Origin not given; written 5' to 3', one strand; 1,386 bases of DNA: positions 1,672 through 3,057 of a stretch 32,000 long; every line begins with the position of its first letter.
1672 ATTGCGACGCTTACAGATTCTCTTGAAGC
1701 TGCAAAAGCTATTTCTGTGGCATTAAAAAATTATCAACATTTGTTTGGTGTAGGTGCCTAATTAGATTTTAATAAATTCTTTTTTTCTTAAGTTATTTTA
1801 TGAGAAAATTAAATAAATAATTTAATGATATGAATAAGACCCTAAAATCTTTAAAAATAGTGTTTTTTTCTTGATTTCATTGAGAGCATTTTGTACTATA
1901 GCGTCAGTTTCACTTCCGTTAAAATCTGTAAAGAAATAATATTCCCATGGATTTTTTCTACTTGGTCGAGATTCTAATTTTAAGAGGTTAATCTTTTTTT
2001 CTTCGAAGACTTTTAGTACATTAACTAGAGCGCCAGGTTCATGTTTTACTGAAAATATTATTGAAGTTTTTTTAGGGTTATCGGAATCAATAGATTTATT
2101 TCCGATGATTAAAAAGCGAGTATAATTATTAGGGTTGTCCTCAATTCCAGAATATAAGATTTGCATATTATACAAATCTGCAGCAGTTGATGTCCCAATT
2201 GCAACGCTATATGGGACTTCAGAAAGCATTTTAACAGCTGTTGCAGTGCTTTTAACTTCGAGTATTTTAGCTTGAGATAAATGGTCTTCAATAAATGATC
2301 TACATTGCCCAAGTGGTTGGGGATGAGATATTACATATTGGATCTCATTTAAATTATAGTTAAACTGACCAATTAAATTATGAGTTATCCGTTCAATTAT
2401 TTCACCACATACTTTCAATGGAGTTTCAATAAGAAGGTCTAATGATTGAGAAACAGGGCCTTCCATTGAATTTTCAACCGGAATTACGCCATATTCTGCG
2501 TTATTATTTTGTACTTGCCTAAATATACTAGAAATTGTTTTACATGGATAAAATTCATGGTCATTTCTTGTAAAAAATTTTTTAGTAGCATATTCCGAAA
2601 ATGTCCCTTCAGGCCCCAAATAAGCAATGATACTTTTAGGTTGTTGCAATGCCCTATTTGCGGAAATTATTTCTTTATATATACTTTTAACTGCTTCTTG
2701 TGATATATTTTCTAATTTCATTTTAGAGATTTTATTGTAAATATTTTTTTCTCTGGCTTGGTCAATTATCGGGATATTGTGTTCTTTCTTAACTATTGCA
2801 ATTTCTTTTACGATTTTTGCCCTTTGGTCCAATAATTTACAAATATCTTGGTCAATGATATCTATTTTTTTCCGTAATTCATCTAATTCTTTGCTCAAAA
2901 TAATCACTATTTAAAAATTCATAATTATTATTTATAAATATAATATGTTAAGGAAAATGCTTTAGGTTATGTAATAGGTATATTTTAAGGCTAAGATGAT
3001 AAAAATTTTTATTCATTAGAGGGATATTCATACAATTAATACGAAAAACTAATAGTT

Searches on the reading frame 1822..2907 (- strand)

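Call 9: search_protein_families(library=pfam, proteins=[window:1822-2907:-])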
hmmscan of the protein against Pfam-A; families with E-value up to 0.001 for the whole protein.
window:1822-2907:- (361 aa): 3 families
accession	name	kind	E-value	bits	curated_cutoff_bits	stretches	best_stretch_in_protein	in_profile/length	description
PF00800.23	PDT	-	5.4e-62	209.3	25.2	1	94-271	1-179/181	Prephenate dehydratase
PF01817.26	CM_2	-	6.7e-20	71.5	27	1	11-89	1-80/80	Chorismate mutase type II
PF01842.31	ACT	-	1.3e-08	34.9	27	1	281-345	1-64/66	ACT domain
